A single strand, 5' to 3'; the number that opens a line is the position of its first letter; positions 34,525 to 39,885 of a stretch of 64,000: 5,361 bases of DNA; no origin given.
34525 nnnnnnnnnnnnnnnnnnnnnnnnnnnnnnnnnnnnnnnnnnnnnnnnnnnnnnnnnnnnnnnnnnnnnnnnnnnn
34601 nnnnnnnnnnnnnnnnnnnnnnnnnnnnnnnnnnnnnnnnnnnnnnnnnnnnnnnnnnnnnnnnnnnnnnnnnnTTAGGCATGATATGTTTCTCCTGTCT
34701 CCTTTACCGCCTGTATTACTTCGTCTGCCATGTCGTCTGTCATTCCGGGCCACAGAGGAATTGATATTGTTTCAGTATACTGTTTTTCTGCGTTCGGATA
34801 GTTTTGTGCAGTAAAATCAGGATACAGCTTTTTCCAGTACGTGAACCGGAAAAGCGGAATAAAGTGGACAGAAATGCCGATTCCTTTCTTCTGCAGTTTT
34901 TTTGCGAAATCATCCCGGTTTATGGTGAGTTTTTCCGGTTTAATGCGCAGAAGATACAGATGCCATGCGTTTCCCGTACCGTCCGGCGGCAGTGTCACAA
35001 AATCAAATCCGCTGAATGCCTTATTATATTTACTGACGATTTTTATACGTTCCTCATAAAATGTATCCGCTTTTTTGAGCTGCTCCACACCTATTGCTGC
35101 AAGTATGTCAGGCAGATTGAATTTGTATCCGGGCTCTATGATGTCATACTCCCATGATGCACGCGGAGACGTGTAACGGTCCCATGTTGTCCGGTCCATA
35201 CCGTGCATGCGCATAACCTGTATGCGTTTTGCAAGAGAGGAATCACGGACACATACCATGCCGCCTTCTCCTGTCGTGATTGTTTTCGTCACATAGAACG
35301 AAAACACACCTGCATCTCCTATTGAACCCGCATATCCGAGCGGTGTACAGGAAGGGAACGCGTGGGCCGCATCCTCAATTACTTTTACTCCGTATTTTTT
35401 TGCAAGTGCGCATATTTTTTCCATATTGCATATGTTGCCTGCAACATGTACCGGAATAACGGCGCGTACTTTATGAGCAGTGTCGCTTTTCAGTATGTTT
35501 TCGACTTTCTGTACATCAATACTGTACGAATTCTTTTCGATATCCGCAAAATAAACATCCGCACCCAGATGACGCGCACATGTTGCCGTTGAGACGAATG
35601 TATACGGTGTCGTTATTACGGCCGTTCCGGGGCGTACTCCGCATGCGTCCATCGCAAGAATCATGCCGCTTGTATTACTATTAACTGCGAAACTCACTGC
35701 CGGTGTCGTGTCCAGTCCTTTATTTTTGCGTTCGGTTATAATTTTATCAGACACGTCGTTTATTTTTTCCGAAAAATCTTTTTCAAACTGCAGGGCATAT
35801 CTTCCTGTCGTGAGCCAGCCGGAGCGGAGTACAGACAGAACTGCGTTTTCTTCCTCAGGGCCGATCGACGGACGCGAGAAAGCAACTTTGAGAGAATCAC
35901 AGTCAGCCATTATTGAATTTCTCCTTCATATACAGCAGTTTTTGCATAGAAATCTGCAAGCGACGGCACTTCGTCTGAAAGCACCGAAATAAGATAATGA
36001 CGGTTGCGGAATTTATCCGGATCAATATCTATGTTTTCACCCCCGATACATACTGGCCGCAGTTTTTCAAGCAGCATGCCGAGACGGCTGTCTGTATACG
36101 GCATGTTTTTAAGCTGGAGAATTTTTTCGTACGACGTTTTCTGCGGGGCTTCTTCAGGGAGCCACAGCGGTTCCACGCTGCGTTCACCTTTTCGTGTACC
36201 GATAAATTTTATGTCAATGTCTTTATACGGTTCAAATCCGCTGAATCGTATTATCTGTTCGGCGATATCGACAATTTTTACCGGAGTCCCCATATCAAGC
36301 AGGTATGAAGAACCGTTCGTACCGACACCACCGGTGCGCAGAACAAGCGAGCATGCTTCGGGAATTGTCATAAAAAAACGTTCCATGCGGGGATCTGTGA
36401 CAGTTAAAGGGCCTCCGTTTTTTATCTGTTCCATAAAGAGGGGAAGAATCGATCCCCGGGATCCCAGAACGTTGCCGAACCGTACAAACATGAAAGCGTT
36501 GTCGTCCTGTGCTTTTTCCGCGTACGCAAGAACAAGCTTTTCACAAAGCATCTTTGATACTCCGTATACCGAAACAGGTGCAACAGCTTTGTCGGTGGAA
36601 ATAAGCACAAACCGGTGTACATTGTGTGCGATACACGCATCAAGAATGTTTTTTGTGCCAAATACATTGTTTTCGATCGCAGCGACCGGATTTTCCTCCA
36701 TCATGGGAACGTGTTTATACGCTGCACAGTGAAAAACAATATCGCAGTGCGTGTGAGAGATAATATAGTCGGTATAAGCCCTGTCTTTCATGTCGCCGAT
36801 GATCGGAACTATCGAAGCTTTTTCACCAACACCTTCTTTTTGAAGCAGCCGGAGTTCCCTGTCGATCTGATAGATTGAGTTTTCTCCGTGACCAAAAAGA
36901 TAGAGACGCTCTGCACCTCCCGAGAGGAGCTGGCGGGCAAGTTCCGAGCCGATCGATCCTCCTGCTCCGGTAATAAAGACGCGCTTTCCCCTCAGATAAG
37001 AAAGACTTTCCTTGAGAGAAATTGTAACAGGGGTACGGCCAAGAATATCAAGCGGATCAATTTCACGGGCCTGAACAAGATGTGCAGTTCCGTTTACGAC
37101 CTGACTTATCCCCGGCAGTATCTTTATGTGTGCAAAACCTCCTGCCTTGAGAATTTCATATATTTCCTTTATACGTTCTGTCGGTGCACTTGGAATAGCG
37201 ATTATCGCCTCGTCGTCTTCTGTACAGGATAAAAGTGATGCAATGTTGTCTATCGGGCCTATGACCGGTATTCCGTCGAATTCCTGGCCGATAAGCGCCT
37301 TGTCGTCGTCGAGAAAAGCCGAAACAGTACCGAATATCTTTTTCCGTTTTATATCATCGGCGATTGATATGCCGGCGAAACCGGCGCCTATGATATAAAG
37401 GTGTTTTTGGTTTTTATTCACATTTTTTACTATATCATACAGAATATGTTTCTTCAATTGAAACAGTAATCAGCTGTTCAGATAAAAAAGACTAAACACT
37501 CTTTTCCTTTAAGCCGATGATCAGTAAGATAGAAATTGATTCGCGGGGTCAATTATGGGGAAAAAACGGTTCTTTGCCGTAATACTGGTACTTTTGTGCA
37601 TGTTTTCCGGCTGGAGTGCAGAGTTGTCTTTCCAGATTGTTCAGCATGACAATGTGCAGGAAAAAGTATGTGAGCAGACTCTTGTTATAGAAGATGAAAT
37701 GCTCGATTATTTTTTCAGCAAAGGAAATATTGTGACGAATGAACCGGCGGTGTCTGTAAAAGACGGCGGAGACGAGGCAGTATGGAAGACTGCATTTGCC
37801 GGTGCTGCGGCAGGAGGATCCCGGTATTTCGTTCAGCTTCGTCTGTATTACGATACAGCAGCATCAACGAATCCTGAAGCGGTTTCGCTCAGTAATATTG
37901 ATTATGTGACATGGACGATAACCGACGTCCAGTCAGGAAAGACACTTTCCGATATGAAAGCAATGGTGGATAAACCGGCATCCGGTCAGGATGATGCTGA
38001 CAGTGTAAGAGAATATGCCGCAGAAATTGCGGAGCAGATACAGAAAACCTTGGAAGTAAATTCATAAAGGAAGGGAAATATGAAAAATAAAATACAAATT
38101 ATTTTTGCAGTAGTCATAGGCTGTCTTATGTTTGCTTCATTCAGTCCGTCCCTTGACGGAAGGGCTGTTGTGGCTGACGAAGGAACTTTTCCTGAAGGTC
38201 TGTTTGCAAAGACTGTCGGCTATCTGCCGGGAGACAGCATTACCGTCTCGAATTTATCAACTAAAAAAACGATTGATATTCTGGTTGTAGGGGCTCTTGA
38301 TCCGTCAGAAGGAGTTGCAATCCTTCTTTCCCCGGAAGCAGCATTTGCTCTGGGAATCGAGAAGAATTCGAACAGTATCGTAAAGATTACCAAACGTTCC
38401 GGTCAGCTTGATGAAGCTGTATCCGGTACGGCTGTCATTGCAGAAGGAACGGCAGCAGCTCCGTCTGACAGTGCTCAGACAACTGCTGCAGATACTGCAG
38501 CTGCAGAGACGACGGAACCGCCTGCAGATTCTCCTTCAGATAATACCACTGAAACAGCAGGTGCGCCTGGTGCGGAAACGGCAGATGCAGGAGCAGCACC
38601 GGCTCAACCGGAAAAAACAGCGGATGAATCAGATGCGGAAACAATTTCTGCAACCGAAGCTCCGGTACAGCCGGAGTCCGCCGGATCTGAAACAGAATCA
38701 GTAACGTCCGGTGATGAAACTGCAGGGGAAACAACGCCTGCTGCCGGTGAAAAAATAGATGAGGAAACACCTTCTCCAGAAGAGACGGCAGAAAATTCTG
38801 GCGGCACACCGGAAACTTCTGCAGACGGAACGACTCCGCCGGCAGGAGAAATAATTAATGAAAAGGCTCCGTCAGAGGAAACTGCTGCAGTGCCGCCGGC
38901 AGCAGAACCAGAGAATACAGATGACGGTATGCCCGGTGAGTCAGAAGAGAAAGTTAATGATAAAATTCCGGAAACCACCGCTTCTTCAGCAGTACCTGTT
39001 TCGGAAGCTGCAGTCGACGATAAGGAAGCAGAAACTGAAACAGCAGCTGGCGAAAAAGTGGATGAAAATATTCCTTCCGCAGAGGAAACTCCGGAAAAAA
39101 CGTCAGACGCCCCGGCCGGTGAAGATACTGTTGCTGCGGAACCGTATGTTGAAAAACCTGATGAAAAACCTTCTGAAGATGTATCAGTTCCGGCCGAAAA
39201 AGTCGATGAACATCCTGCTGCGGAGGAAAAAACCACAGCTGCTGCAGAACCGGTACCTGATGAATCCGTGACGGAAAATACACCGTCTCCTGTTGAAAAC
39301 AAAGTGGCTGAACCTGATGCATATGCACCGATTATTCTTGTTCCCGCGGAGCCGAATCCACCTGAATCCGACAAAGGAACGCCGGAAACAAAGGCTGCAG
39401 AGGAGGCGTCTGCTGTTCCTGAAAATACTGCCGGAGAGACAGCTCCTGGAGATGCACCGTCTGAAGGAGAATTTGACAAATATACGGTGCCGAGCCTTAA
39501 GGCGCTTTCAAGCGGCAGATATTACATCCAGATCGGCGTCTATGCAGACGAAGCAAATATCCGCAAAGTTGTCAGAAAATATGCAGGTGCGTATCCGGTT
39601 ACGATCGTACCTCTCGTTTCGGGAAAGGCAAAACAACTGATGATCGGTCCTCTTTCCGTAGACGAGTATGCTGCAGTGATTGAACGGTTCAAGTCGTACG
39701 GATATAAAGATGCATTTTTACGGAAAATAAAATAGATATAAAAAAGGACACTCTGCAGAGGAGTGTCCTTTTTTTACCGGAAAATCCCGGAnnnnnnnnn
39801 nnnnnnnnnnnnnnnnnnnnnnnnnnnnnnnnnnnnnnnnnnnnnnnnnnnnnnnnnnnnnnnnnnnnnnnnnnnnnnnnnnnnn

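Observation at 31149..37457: Sugar-nucleotide operon coupled to an apparently molybdenum-free xanthine-dehydrogenase-fold complex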

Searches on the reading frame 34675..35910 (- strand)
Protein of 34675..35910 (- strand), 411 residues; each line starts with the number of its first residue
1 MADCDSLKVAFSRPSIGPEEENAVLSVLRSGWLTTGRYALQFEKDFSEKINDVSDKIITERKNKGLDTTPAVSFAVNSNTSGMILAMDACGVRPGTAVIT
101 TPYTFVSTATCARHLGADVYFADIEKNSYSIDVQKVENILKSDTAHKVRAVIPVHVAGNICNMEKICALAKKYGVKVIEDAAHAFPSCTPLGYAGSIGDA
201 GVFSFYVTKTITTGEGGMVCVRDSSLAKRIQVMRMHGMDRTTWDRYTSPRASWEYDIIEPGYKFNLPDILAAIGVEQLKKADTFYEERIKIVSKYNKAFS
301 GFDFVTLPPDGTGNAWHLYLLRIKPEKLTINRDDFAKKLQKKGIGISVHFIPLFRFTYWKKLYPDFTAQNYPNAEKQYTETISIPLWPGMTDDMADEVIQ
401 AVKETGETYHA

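Call 3: search_protein_families(library=pfam, proteins=[window:34675-35910:-], max_evalue=0.01)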
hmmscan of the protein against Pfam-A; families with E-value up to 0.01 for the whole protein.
window:34675-35910:- (411 aa): 4 families
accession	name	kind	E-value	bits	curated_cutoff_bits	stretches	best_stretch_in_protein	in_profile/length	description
PF01041.23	DegT_DnrJ_EryC1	-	3.1e-99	333.1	19.8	2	74-402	43-359/360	DegT/DnrJ/EryC1/StrS aminotransferase family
PF00155.27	Aminotran_1_2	-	3.2e-08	33.6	19.7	1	63-184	58-189/361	Aminotransferase class I and II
PF01212.27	Beta_elim_lyase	-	1.7e-07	31.3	27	1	83-237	61-227/288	Beta-eliminating lyase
PF00266.25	Aminotran_5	-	0.001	18.6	21.5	1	92-187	85-182/371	Aminotransferase class-V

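Call 4: search_protein_families(library=ncbifam, proteins=[window:34675-35910:-], max_evalue=0.01)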
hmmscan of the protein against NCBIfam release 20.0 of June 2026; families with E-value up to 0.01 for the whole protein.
window:34675-35910:- (411 aa): 20 families
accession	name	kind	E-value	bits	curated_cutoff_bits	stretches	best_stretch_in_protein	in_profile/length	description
TIGR03588.1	PseC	equivalog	8.1e-97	324.5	423.5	1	9-404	2-378/380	UDP-4-amino-4,6-dideoxy-N-acetyl-beta-L-altrosamine transaminase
NF008658.2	PRK11658.1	equivalog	1.2e-83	280.9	631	1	9-405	5-376/379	UDP-4-amino-4-deoxy-L-arabinose aminotransferase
TIGR04181.1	NHT_00031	hypoth_equivalog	7.7e-60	202.7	420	1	10-385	2-357/359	LegC family aminotransferase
NF008687.0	PRK11706.1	equivalog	9.1e-58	195.8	375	1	75-404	51-372/375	dTDP-4-amino-4,6-dideoxygalactose transaminase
TIGR02379.1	ECA_wecE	subfamily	1.1e-47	162.7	434.85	1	76-404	52-373/376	dTDP-4-amino-4,6-dideoxy-D-glucose transaminase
NF011936.0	PRK15407.1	equivalog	2.1e-43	148.6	423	1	19-405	47-435/440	lipopolysaccharide biosynthesis protein RfbH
TIGR04427.1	PLP_DesI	equivalog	4.7e-31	108.3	650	1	75-393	72-370/390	dTDP-4-dehydro-6-deoxyglucose aminotransferase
NF000586.1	PRK00011.1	subfamily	3.7e-05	22.7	335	1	119-293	131-299/404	serine hydroxymethyltransferase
NF052286.1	ecto_TF_EhuR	exception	0.00019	20.1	480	1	63-214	151-304/458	MocR-like ectoine utilization transcription factor EhuR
NF041364.1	GntC_guanitoxin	equivalog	0.00031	19.8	415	1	59-182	47-175/356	guanitoxin biosynthesis PLP-dependent (S)-gamma-hydroxy-L-arginine cyclodehydratase GntC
TIGR01977.1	am_tr_V_EF2568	hypoth_equivalog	0.00048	19.3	377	1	71-183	64-176/376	cysteine desulfurase family protein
TIGR01979.1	sufS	subfamily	0.0011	18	475.1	1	105-186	122-201/403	SufS family cysteine desulfurase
NF004937.0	PRK06290.1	equivalog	0.0011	17.8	585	1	64-184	101-222/410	LL-diaminopimelate aminotransferase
TIGR02326.1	transamin_PhnW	equivalog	0.0023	17.1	400.8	1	113-185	98-170/363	2-aminoethylphosphonate--pyruvate transaminase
TIGR03301.1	PhnW-AepZ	equivalog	0.0038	16.7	360.8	0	127-185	107-166/355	2-aminoethylphosphonate aminotransferase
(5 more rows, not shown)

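Call 58: search_solved_structures(query=window:34675-35910:-, max_evalue=1e-20)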
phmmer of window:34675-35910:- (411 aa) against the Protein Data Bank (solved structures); distinct sequences matched with E-value up to 1e-20: 48.
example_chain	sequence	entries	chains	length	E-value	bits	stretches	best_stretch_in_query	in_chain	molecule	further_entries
1mdo_A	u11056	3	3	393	2.5e-64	220.7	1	9-404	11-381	ArnB aminotransferase | UDP-4-amino-4-deoxy-L-arabinose--oxoglutarate aminotransferase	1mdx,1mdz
4oca_A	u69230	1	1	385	2.6e-63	217.4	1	9-403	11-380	UDP-4-amino-4-deoxy-L-arabinose--oxoglutarate aminotransferase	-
8sng_A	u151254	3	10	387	9.2e-61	209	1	9-403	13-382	UDP-4-amino-4-deoxy-L-arabinose--oxoglutarate aminotransferase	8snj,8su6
4lc3_A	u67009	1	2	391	8e-53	182.8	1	9-409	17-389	Putative UDP-4-amino-4-deoxy-l-arabinose--oxoglutarate aminotransferase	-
6ewj_A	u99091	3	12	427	6.4e-46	160.1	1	6-407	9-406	Putative capsular polysaccharide biosynthesis protein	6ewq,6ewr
3bn1_A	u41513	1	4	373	1.8e-41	145.4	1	10-403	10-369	Perosamine synthetase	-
3dr7_A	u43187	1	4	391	2e-41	145.3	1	9-403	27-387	Putative perosamine synthetase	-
3dr4_A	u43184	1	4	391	1.4e-40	142.5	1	9-403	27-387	Putative perosamine synthetase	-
7b0d_A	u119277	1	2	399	4.2e-38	134.3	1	21-395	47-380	Glutamine--scyllo-inositol transaminase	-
5uid_A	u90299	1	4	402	4.7e-38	134.2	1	12-403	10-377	Aminotransferase TlmJ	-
7b0m_AAA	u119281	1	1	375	2.6e-37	131.8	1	68-385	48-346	Sugar aminotransferase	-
3frk_A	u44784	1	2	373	2.3e-36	128.6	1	86-403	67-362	QdtB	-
2fn6_A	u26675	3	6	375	5.5e-35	124.1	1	9-409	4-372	AMINOTRANSFERASE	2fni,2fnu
9bgp_A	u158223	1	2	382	3.4e-33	118.2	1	74-405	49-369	aminotransferase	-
4piw_A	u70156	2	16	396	7.3e-33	117.1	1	78-356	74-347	TDP-4-keto-6-deoxy-D-glucose transaminase family protein | dTDP-4-amino-4,6-dideoxygalactose transaminase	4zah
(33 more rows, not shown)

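Call 79: search_solved_structures(query=window:34675-35910:-, max_evalue=1e-55, show_alignments=1)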
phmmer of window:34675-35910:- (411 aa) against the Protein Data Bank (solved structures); distinct sequences matched with E-value up to 1e-55: 3.
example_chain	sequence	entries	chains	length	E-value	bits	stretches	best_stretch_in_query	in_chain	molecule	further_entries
1mdo_A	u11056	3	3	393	2.5e-64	220.7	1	9-404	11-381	ArnB aminotransferase | UDP-4-amino-4-deoxy-L-arabinose--oxoglutarate aminotransferase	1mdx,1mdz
4oca_A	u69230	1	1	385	2.6e-63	217.4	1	9-403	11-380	UDP-4-amino-4-deoxy-L-arabinose--oxoglutarate aminotransferase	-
8sng_A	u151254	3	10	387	9.2e-61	209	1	9-403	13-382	UDP-4-amino-4-deoxy-L-arabinose--oxoglutarate aminotransferase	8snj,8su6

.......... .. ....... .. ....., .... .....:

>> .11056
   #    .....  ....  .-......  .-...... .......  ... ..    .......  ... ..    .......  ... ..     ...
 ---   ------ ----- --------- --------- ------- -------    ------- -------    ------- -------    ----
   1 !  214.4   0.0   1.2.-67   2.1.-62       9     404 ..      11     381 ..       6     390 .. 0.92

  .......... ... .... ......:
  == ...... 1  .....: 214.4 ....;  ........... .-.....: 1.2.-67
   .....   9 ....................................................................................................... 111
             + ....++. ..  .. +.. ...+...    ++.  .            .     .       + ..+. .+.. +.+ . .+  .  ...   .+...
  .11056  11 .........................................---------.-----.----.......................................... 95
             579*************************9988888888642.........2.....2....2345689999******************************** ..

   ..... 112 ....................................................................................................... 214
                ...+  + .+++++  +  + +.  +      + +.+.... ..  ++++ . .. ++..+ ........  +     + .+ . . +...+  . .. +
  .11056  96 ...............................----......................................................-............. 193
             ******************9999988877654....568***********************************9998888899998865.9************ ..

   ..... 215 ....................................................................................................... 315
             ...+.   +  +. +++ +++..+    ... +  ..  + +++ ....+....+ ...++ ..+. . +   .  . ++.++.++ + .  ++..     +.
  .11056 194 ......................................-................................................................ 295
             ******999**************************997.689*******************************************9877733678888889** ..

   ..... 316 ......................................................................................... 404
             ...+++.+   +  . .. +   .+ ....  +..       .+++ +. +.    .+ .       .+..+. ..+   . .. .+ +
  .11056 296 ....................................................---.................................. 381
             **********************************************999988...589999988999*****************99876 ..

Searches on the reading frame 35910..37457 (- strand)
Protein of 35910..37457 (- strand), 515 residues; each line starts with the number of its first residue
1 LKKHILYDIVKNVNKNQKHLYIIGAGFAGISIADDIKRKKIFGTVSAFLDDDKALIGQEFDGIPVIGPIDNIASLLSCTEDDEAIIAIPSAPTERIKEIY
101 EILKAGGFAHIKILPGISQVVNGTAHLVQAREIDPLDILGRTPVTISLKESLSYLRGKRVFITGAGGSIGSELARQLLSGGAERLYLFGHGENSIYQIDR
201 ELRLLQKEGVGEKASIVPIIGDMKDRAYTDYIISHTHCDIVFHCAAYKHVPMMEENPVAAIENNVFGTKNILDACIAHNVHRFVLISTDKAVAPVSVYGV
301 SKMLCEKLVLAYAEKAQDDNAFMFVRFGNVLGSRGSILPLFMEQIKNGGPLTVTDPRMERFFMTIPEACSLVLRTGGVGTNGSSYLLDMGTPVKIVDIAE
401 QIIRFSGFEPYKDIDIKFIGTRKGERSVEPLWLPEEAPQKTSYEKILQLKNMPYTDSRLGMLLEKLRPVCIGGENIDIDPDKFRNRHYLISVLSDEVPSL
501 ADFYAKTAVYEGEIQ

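Call 3: search_protein_families(library=pfam, proteins=[window:35910-37457:-], max_evalue=0.01)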
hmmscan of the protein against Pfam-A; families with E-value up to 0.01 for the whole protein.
window:35910-37457:- (515 aa): 11 families
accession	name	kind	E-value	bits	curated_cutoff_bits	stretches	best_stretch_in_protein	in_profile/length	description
PF02719.21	Polysacc_synt_2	-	7.1e-110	367.2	20.2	1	160-449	1-291/293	Polysaccharide biosynthesis protein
PF01370.27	Epimerase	-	1.6e-25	90.4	20.9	1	160-360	1-209/240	NAD dependent epimerase/dehydratase family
PF16363.11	GDP_Man_Dehyd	-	3.6e-21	76.4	27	1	161-316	1-171/332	GDP-mannose 4,6 dehydratase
PF04321.23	RmlD_sub_bind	-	1.6e-16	60.7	27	1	159-355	2-177/287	RmlD substrate binding domain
PF07993.18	NAD_binding_4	-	2.7e-10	40.3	20.1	1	162-292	1-140/258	Male sterility protein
PF01073.25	3Beta_HSD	-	3e-10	40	22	1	162-294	2-122/280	3-beta hydroxysteroid dehydrogenase/isomerase family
PF13460.12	NAD_binding_10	-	6.6e-06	26.5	27.2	1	164-293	1-103/184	NAD(P)H-binding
PF08659.16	KR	-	1.8e-05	25.1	22.6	1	160-287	3-135/180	KR domain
PF00106.31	adh_short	-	0.00013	22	26.6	1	158-317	1-168/195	short chain dehydrogenase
PF13727.12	CoA_binding_3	-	0.00016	22.1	25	1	10-104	70-165/175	CoA-binding domain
PF02629.25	CoA_binding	-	0.0032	18.6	22.3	1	17-91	3-74/97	CoA binding domain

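Call 4: search_protein_families(library=ncbifam, proteins=[window:35910-37457:-], max_evalue=0.01)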
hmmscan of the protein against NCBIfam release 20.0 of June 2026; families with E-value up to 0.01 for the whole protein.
window:35910-37457:- (515 aa): 45 families (the best 25 are shown)
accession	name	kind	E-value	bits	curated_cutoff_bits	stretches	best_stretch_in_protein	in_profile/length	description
TIGR03589.1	PseB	equivalog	1.4e-52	178.6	407.75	1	156-445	3-275/324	UDP-N-acetylglucosamine 4,6-dehydratase (inverting)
TIGR04130.1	FnlA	equivalog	2.8e-47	161.3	730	1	156-436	3-269/337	UDP-N-acetylglucosamine 4,6-dehydratase/5-epimerase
TIGR01179.1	galE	equivalog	5.4e-16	58.3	262.3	1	160-334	2-180/332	UDP-glucose 4-epimerase GalE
TIGR02622.1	CDP_4_6_dhtase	equivalog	3.1e-14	52.9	278.45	1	156-291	3-132/352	CDP-glucose 4,6-dehydratase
TIGR04180.1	EDH_00030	hypoth_equivalog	4.4e-14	52.2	475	1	160-290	1-123/297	NAD-dependent 4,6-dehydratase LegB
TIGR01214.1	rmlD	equivalog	1.3e-12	47.4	224.05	1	159-334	1-154/285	dTDP-4-dehydrorhamnose reductase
NF007956.0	PRK10675.1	subfamily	2.7e-12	46.5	394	1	159-334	2-184/338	UDP-glucose 4-epimerase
TIGR01181.1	dTDP_gluc_dehyt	equivalog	3.5e-12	46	365.1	1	160-425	2-277/321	dTDP-glucose 4,6-dehydratase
NF043036.1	ErythonDh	equivalog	2.3e-10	40.2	325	1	159-316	2-167/321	D-erythronate dehydrogenase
TIGR03466.1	HpnA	hypoth_equivalog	1.4e-09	37.3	367.65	1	159-292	2-117/327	hopanoid-associated sugar epimerase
TIGR02197.1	heptose_epim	equivalog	1e-08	34.7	274.6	1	161-334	2-174/316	ADP-glyceromanno-heptose 6-epimerase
NF042423.1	oxyalk_red_Shew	equivalog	1.1e-08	34.5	580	1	158-289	9-119/331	2-alkyl-3-oxoalkanoate reductase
TIGR03570.1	NeuD_NnaD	subfamily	4.3e-08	33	160.8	1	20-113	2-89/202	NeuD/PglB/VioB family sugar acetyltransferase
TIGR03023.1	WcaJ_sugtrans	equivalog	5.8e-08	32.4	410.75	1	9-137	121-249/453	undecaprenyl-phosphate glucose phosphotransferase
NF042422.1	oxyalk_red_OleD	equivalog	7e-08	32.2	580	1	159-290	2-112/329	2-alkyl-3-oxoalkanoate reductase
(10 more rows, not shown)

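Call 57: search_solved_structures(query=window:35910-37457:-, max_evalue=1e-10)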
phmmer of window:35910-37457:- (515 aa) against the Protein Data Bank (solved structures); distinct sequences matched with E-value up to 1e-10: 12.
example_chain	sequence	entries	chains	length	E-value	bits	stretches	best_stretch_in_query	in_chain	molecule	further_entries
5bjy_A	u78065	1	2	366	5.1e-72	246.6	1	130-467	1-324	WlaL protein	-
5bju_A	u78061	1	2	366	6.6e-71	243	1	130-467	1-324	WlaL protein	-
5bjw_A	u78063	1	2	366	2.4e-70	241.1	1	130-467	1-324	WlaL protein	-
5bjx_A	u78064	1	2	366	3.3e-70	240.7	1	130-467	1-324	WlaL protein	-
5bjv_A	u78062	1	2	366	2.2e-69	237.9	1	130-467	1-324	WlaL protein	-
4j2o_A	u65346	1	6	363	4.5e-46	161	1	154-436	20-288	UDP-N-acetylglucosamine 4,6-dehydratase/5-epimerase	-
6bwc_A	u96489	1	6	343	2.1e-43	152.3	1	154-439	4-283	Polysaccharide biosynthesis protein CapD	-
3vvb_A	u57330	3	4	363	9e-42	146.9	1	158-439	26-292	CapE | Capsular polysaccharide synthesis enzyme Cap8E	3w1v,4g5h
3vvc_A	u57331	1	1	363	3.2e-41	145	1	158-439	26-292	Capsular polysaccharide synthesis enzyme Cap8E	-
2gn4_A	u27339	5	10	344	4.2e-36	128.1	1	152-433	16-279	UDP-GlcNAc C6 dehydratase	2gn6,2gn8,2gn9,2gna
4tqg_A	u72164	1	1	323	5.9e-23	84.8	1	156-431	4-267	Putative dTDP-d-glucose 4 6-dehydratase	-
3pvz_A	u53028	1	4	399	1.7e-20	76.7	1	145-411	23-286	UDP-N-acetylglucosamine 4,6-dehydratase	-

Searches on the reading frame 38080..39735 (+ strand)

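Call 72: search_protein_families(library=pfam, proteins=[window:38080-39735:+], max_evalue=0.001)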
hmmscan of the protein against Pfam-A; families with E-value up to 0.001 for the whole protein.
window:38080-39735:+ (551 aa): 1 family
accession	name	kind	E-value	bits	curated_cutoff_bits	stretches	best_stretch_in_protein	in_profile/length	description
PF05036.18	SPOR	-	5.7e-06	27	21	1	477-548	1-75/76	SPOR domain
